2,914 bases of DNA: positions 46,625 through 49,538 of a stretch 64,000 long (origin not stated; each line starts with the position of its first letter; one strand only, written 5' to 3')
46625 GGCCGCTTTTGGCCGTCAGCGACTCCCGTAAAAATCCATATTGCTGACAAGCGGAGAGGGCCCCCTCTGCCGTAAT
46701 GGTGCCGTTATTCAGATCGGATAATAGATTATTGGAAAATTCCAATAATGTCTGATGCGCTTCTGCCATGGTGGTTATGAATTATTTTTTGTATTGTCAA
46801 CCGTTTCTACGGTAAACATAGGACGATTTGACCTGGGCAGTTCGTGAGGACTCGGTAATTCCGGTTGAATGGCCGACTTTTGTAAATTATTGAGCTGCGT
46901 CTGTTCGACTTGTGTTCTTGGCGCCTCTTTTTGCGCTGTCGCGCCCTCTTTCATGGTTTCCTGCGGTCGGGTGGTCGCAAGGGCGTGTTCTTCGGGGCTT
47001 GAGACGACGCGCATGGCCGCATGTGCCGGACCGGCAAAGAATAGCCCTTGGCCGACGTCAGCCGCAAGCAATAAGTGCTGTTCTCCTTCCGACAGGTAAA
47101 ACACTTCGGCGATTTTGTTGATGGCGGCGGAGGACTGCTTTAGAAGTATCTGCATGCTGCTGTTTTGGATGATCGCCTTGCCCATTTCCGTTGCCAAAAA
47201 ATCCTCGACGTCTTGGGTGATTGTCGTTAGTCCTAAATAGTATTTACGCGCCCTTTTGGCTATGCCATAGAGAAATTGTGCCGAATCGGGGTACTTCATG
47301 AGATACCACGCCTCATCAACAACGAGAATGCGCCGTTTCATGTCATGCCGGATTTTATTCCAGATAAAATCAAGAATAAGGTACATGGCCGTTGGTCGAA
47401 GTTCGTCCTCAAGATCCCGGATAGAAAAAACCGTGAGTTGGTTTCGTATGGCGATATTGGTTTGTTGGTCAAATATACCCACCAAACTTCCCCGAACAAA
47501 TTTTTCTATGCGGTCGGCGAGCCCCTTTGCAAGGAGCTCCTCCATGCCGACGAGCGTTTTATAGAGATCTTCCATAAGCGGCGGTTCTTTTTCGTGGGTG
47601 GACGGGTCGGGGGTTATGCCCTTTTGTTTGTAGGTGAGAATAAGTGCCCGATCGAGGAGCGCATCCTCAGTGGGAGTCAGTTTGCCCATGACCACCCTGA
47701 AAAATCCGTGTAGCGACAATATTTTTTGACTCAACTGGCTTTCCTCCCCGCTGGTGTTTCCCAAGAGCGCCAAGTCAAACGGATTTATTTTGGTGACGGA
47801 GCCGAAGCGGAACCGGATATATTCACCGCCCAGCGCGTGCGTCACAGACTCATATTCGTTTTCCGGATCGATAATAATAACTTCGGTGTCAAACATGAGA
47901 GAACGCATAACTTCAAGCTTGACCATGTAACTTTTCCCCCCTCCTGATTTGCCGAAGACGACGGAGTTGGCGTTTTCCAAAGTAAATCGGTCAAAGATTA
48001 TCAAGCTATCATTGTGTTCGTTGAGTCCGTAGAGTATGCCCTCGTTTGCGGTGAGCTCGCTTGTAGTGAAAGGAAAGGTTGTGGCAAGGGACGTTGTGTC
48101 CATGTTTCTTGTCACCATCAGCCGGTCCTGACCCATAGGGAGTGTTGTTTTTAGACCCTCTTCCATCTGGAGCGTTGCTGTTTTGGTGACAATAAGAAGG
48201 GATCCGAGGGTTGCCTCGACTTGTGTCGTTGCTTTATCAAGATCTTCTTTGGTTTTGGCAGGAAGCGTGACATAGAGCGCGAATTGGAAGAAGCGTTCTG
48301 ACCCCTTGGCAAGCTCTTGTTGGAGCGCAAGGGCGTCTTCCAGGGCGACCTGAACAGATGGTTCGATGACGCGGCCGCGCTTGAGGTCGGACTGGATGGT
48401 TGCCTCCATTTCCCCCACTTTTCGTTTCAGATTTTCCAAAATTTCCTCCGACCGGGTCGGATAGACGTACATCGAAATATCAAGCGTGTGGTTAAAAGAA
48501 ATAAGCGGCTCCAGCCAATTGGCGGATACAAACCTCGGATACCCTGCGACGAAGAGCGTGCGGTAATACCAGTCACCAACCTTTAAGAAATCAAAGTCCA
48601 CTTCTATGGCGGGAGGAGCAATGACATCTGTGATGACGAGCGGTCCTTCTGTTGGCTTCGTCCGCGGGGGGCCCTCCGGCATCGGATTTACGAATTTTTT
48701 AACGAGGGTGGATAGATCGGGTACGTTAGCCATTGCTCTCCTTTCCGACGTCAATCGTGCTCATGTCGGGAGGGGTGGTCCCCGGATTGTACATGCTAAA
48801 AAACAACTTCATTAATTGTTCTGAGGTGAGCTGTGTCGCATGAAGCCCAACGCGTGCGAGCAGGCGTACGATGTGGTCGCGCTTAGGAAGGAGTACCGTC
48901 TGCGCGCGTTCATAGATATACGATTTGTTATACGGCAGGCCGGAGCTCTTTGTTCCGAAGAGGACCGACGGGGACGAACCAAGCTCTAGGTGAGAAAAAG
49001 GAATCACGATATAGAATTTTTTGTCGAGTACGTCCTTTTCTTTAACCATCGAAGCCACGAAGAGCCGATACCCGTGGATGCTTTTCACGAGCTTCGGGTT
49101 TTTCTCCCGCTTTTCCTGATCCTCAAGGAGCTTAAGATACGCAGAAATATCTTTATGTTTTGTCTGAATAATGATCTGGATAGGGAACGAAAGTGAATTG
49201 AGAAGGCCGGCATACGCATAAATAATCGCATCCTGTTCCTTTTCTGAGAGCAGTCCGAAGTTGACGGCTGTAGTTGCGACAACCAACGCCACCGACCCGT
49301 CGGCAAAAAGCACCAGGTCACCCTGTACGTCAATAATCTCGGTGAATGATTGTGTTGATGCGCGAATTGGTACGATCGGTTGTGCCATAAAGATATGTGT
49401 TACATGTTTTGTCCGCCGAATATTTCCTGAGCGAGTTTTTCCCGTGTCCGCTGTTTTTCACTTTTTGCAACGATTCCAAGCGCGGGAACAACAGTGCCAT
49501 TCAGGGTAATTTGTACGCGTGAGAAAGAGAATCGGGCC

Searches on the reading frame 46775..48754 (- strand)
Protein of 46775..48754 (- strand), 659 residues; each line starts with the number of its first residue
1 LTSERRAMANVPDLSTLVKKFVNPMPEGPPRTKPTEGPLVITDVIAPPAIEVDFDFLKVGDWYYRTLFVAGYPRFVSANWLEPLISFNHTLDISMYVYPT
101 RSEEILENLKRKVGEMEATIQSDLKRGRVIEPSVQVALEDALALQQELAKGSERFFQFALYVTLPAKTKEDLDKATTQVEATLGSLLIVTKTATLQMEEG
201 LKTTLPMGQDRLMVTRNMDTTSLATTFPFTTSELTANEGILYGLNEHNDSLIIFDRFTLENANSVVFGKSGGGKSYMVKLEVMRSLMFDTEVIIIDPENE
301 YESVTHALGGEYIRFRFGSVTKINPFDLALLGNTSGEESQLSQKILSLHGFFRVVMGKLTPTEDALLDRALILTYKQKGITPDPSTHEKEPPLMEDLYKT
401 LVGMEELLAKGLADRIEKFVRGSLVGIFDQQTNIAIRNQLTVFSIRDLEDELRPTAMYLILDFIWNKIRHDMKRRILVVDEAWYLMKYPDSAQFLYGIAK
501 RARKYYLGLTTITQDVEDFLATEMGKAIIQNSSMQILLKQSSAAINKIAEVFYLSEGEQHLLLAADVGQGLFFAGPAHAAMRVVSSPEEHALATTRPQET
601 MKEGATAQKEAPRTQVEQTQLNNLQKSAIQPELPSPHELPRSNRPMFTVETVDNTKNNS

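Call 8: search_protein_families(library=pfam, proteins=[window:46775-48754:-], max_evalue=0.01)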
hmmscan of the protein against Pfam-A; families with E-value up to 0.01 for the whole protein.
window:46775-48754:- (659 aa): 3 families
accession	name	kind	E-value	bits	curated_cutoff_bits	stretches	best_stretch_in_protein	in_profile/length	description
PF19044.6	P-loop_TraG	-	1.9e-23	83.2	25.8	1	258-565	26-345/413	TraG P-loop domain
PF12846.13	AAA_10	-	7.9e-16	58.5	27.5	1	260-528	20-295/362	AAA-like domain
PF01935.23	DUF87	-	8e-07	29.8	23.2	1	266-328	28-92/220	Helicase HerA, central domain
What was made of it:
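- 46775..48754 (-): VirB4-type T4SS ATPase, about 10 kb from the array. It defines the system type. Pfam TraG P-loop and AAA_10 (call 8).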

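Call 61: search_protein_families(library=ncbifam, proteins=[window:46775-48754:-], max_evalue=0.01)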
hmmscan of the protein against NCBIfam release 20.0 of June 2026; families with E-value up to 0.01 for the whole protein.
window:46775-48754:- (659 aa): 15 families
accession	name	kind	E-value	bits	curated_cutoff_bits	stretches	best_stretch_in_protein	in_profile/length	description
NF045971.1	conju_CD1110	equivalog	5e-119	398.7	325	1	41-577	187-730/752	VirB4-like conjugal transfer ATPase, CD1110 family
NF045975.1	VirB4_plasma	equivalog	9.9e-77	258.5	590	1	40-575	294-874/894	Mbov_0397 family ICE element conjugal transfer ATPase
TIGR02746.1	TraC-F-type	equivalog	1.9e-47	161.7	567.05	1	110-600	274-776/800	type IV secretion system protein TraC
TIGR00929.1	VirB4_CagE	subfamily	3e-41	141.5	643.1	1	67-562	245-724/792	VirB4 family type IV secretion/conjugal transfer ATPase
TIGR03783.1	Bac_Flav_CT_G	subfamily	2.6e-14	52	261.55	1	258-562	435-757/829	TraG family conjugative transposon ATPase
NF010278.0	PRK13721.1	subfamily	2.9e-14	51.9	1177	1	220-548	436-769/874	type IV secretion system protein TraC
NF041017.1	DNA_import_CedB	equivalog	6.2e-14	51.5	700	1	148-532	164-530/590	DNA import protein CedB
NF010473.0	PRK13898.1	equivalog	1.2e-13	50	1050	1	153-572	334-741/801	type IV secretion system ATPase VirB4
NF010447.0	PRK13873.1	equivalog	6.2e-08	31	1020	1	400-552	562-716/815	conjugal transfer protein TrbE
TIGR03744.1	traC_PFL_4706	equivalog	6.3e-07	27.6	520.6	1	464-601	723-863/892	conjugative transfer ATPase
NF052333.1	ATPase_TcpF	exception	1.1e-06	26.8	1100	1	87-303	278-504/813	conjugal transfer ATPase TcpF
NF042935.1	SCO6880_fam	subfamily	2.6e-06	26.7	60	1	46-209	312-477/477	SCO6880 family protein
NF010427.0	PRK13853.1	equivalog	1.3e-05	23.3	957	1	264-545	429-699/789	type IV secretion system protein VirB4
NF010250.0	PRK13696.1-2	equivalog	0.00064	19.7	118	1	88-122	37-71/75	hypothetical protein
NF053655.1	CedD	equivalog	0.00087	18.1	600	0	460-539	408-478/527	DNA-translocating ATPase CedD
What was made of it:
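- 46775..48754 (-): NF045971 conju_CD1110 family, 398.7 bits against a cut-off of 325 (call 61).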

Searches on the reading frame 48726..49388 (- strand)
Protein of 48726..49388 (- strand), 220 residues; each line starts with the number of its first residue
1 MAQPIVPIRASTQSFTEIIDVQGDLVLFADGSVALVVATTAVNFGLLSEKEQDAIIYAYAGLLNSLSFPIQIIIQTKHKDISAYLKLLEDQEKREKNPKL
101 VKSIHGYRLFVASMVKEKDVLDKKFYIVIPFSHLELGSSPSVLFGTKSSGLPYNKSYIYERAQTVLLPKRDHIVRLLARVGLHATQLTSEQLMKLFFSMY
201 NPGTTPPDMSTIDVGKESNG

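Call 8: search_protein_families(library=pfam, proteins=[window:48726-49388:-], max_evalue=0.01)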
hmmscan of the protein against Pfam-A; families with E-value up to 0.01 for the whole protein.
window:48726-49388:- (220 aa): 0 families

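Call 61: search_protein_families(library=ncbifam, proteins=[window:48726-49388:-], max_evalue=0.01)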
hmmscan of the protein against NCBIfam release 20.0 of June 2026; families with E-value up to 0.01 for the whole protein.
window:48726-49388:- (220 aa): 2 families
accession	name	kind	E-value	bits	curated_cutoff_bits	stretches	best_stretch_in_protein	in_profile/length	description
NF045975.1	VirB4_plasma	equivalog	6.6e-07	27.4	590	1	34-206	130-281/894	Mbov_0397 family ICE element conjugal transfer ATPase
NF041427.1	TrsD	subfamily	8.2e-05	22.5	200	1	18-129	21-142/201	TrsD/TraD family conjugative transfer protein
